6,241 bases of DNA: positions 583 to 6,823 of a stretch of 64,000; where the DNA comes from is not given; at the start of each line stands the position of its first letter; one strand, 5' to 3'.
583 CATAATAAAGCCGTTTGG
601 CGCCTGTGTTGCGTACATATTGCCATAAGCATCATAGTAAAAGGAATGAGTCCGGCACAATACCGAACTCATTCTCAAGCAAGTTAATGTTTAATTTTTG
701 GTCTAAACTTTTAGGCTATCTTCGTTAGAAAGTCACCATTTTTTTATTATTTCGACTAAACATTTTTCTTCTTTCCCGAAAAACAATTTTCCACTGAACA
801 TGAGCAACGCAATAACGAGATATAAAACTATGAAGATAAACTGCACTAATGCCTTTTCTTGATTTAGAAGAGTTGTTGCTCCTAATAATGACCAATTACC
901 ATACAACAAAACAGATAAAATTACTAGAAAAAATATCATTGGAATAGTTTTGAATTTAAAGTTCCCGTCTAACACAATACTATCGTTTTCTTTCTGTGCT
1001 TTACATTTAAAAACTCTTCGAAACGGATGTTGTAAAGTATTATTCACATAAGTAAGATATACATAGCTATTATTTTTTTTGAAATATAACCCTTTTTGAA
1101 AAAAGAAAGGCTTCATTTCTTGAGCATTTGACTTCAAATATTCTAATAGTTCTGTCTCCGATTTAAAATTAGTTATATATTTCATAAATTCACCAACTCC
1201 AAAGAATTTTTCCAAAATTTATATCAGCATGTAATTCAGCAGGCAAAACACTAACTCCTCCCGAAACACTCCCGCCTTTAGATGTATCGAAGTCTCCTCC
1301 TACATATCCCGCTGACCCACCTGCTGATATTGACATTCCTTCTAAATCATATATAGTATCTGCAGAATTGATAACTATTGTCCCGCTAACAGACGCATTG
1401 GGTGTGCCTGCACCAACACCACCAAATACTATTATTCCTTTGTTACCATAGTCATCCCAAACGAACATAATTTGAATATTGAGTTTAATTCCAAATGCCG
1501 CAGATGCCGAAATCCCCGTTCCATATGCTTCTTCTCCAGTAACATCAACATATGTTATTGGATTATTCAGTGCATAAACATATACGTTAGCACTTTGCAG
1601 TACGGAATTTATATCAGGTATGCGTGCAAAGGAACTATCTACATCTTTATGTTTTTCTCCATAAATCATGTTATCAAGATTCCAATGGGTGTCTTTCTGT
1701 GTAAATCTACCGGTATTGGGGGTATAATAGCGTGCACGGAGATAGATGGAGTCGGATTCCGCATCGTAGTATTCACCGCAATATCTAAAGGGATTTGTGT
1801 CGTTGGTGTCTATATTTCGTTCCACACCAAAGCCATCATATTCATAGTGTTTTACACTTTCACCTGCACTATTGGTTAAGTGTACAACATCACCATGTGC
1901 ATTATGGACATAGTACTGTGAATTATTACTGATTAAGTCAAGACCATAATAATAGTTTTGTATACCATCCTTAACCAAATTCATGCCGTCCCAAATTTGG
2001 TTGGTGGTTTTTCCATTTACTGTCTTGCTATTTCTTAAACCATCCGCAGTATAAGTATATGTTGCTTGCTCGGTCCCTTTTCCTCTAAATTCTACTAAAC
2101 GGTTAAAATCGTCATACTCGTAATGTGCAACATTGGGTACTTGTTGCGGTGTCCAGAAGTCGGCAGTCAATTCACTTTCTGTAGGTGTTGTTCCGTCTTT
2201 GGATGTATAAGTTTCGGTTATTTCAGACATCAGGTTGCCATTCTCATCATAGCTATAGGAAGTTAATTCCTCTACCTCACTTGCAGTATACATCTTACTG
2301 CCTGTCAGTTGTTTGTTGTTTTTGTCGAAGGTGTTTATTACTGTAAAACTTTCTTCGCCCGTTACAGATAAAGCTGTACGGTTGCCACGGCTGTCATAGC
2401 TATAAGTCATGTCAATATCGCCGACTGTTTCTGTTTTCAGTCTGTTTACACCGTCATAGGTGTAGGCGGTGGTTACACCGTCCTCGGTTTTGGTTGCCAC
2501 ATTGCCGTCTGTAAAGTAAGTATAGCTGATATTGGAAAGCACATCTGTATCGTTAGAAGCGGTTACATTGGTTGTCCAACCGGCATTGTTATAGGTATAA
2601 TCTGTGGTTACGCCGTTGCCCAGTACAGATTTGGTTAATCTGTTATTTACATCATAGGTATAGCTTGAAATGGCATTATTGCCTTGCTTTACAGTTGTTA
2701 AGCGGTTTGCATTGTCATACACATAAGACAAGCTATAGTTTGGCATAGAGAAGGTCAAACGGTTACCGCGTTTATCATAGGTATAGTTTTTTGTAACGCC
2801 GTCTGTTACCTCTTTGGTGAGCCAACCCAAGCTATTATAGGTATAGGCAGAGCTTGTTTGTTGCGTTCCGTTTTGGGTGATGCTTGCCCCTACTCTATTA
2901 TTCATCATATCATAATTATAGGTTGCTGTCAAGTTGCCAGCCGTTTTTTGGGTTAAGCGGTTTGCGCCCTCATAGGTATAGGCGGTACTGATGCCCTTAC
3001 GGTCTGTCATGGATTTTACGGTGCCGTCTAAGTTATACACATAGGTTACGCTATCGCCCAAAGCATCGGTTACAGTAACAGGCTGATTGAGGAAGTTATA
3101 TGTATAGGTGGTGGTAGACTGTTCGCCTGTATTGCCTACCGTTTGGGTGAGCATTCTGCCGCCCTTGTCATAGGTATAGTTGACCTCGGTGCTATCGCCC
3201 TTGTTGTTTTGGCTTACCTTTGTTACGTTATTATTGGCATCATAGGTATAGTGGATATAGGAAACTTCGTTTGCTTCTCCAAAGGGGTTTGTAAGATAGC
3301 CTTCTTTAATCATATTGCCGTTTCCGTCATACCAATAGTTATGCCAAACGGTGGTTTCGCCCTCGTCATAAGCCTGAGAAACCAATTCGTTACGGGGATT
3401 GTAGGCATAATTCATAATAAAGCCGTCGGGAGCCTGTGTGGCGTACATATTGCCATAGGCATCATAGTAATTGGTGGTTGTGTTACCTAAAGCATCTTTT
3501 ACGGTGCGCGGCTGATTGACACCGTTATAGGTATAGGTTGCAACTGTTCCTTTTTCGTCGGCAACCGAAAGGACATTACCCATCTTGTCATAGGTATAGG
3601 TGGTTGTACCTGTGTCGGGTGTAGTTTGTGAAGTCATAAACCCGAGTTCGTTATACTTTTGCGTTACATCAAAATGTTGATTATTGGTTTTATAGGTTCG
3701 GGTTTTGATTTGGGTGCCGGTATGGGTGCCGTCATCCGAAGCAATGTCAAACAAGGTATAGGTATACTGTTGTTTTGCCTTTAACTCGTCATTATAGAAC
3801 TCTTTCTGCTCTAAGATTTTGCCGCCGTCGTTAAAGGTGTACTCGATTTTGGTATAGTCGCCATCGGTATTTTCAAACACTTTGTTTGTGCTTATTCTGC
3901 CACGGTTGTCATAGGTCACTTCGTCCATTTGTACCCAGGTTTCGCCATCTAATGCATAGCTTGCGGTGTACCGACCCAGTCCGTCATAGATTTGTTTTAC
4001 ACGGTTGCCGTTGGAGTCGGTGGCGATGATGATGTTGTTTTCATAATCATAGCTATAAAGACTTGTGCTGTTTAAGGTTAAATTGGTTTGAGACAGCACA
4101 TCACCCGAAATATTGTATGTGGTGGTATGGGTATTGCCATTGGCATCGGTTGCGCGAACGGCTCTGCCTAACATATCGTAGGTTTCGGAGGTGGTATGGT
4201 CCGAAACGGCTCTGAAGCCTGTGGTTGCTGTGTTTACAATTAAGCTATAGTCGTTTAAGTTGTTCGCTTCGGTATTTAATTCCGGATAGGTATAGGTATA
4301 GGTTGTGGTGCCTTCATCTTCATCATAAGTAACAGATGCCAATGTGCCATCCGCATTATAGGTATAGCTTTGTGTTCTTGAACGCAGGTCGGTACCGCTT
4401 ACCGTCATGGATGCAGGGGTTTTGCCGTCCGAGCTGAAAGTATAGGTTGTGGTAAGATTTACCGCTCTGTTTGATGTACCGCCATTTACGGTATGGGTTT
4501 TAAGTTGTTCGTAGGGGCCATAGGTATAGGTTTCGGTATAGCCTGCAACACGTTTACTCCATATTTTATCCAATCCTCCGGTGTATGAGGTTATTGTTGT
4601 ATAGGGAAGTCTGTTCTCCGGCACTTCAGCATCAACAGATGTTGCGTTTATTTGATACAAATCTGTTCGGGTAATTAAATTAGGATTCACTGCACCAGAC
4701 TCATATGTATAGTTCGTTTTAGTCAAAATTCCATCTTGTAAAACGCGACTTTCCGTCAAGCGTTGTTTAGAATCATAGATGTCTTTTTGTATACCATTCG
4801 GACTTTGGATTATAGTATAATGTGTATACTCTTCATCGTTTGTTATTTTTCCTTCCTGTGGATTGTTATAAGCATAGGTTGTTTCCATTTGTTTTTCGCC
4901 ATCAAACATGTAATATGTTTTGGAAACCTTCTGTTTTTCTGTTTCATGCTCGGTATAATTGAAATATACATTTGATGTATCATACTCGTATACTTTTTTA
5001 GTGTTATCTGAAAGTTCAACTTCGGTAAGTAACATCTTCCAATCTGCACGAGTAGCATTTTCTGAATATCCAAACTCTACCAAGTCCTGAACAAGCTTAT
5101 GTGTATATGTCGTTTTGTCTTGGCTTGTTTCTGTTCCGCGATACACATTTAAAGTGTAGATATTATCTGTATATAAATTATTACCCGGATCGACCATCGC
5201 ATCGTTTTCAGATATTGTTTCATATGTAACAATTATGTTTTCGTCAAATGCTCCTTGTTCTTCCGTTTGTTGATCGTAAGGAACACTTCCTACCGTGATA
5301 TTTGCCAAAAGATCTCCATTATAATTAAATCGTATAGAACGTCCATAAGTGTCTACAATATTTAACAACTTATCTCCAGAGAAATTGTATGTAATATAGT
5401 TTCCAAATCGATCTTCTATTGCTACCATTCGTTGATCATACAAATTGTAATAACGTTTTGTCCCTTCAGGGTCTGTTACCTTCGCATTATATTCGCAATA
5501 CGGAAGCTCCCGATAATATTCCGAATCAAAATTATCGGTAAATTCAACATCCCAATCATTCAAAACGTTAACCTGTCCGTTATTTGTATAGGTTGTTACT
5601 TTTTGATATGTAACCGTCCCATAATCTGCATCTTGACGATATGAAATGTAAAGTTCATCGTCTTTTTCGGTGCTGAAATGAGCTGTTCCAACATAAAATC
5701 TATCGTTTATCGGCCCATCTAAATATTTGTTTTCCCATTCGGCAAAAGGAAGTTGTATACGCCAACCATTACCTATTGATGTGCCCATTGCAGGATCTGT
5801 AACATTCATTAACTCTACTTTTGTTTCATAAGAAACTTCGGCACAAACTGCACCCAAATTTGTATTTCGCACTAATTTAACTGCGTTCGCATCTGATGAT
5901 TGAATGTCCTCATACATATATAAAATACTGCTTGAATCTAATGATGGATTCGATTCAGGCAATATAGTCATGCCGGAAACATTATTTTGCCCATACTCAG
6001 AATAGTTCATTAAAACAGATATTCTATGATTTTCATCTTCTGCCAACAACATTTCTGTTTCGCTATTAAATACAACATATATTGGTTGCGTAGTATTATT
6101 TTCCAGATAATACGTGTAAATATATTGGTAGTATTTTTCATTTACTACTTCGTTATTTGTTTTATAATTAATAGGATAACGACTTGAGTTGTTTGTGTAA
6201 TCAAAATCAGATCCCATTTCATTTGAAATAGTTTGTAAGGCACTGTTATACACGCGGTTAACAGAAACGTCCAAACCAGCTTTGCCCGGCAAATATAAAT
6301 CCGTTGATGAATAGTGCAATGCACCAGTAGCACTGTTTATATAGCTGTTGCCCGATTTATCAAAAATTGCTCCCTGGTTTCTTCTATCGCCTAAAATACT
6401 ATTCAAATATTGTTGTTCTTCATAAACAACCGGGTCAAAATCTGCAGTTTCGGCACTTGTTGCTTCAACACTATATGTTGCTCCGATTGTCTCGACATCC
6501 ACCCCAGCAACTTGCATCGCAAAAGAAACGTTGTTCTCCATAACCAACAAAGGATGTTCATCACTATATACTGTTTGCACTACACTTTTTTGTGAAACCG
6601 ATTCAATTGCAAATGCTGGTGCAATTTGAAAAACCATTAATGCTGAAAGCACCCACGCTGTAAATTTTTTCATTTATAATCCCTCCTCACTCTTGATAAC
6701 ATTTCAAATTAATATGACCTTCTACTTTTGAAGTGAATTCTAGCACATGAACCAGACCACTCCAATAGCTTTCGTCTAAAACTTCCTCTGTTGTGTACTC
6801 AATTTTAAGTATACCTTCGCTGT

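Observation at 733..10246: WapA-like RHS polymorphic toxin operon with accessory CBM-like surface protein and an uncharacterized glycine-rich toxin tip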

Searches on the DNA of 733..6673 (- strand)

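Call 14: search_dna_similar(query=window:733-6673:-, collection=plasmids, mode=near)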
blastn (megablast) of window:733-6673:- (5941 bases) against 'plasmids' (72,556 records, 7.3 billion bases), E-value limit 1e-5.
No match.
